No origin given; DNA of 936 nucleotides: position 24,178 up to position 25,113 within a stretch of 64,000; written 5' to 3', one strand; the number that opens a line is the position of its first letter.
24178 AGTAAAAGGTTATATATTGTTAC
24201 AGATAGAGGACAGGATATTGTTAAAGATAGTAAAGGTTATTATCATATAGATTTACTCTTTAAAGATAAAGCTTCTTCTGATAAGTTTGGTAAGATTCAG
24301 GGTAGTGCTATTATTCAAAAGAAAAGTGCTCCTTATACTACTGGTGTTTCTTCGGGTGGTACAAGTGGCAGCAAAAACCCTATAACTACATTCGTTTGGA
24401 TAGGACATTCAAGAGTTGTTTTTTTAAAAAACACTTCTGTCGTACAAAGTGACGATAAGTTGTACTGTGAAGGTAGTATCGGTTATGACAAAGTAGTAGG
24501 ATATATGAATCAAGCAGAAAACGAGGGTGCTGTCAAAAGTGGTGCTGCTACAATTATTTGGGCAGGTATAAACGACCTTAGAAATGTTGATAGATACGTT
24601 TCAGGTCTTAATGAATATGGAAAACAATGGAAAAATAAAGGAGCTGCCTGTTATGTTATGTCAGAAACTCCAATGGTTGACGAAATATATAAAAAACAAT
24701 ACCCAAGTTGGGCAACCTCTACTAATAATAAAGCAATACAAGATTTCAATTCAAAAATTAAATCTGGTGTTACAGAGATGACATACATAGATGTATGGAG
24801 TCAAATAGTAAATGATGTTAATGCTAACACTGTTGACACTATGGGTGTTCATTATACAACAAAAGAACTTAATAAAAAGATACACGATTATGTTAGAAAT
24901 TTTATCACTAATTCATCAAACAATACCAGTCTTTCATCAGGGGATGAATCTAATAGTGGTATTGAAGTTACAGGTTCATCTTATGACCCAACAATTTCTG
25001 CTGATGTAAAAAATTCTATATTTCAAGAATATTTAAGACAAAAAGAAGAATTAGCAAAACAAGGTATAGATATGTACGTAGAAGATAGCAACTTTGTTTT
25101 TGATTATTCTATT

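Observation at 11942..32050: Three paralogous hub or tip-like proteins share one LysM-containing core but carry at least seven different cell-wall hydrolase domains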

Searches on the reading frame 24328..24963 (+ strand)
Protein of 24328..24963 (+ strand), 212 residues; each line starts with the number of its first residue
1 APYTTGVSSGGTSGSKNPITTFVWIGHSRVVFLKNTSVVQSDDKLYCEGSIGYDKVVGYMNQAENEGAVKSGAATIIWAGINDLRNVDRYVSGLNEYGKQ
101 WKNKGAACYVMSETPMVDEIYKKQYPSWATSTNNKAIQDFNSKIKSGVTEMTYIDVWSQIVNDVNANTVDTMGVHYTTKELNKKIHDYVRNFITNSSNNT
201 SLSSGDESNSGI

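Call 43: find_homologous_proteins(query=window:24328-24963:+, max_evalue=0.001)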
Query window:24328-24963:+: 238 candidates shared short words with the query, none scored E <= 0.001.

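Call 68: search_dna_similar(query=window:24328-24963:+, collection=phages, mode=protein, max_evalue=1, max_rows=15)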
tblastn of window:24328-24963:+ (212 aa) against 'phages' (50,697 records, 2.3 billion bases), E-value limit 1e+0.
Records with a match: 2; places in all: 2; records where one place covers at least 80% of the query: 1.
Best place of each record, by identity: <60% 2.
By first word of the organism name: Bacteriophage 2.
By host as written in the record: - 2.
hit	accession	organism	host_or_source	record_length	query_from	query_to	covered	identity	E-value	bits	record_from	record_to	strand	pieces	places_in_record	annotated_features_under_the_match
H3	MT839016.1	Bacteriophage sp.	human fecal samples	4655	23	193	81%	30.2%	6e-10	64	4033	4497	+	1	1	record has no annotation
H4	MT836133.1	Bacteriophage sp.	human fecal samples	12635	22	176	73%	25.6%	7e-2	40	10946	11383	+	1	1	record has no annotation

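Call 69: get_annotated_region(hit=H3, flank=600)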
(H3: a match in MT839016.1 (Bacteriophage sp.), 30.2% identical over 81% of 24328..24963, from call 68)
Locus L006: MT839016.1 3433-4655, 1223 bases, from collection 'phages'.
description: UNVERIFIED: Bacteriophage sp. clone scaffold_9418 genomic sequence.
organism: Bacteriophage sp. (NCBI taxid 38018)
taxonomy: Viruses
host: -; source: human fecal samples; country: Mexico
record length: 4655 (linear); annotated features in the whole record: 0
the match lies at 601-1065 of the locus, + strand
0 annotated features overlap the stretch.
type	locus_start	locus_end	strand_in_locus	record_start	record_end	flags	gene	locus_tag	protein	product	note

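Call 70: get_annotated_region(hit=H4, flank=600)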
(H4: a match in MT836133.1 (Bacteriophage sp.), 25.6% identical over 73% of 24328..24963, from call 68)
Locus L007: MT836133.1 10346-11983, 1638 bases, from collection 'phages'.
description: UNVERIFIED: Bacteriophage sp. clone scaffold_1489 genomic sequence.
organism: Bacteriophage sp. (NCBI taxid 38018)
taxonomy: Viruses
host: -; source: human fecal samples; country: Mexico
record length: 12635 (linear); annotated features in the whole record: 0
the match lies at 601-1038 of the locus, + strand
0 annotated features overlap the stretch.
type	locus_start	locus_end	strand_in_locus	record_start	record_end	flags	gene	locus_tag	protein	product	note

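Call 73: search_solved_structures(query=A5, max_evalue=10, show_alignments=1)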
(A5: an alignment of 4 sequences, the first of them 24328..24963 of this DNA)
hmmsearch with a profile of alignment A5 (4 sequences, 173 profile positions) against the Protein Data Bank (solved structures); distinct sequences matched with E-value up to 10: 8.
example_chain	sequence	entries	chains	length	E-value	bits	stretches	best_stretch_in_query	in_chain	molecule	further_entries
6njc_A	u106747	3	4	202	0.0001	25.4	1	12-153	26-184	Sialate O-acetylesterase | Lysophospholipase L1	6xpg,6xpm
7pzg_AAA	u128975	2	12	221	0.00013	25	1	12-153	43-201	Lysophospholipase L1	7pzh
3p94_A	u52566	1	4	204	0.0032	20.5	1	13-171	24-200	GDSL-like Lipase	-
4iyj_A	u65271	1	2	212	0.0065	19.5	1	45-171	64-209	GDSL-like protein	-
6wn9_A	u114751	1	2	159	0.14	15.1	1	14-100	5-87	Acetyltransferase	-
1deo_A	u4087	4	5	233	0.27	14.2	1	21-143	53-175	RHAMNOGALACTURONAN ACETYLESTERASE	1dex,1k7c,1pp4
3c1u_A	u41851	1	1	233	0.27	14.2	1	21-143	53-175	Rhamnogalacturonan acetylesterase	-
7ddy_D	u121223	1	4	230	0.58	13.1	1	38-76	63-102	G-D-S-L family lipolytic protein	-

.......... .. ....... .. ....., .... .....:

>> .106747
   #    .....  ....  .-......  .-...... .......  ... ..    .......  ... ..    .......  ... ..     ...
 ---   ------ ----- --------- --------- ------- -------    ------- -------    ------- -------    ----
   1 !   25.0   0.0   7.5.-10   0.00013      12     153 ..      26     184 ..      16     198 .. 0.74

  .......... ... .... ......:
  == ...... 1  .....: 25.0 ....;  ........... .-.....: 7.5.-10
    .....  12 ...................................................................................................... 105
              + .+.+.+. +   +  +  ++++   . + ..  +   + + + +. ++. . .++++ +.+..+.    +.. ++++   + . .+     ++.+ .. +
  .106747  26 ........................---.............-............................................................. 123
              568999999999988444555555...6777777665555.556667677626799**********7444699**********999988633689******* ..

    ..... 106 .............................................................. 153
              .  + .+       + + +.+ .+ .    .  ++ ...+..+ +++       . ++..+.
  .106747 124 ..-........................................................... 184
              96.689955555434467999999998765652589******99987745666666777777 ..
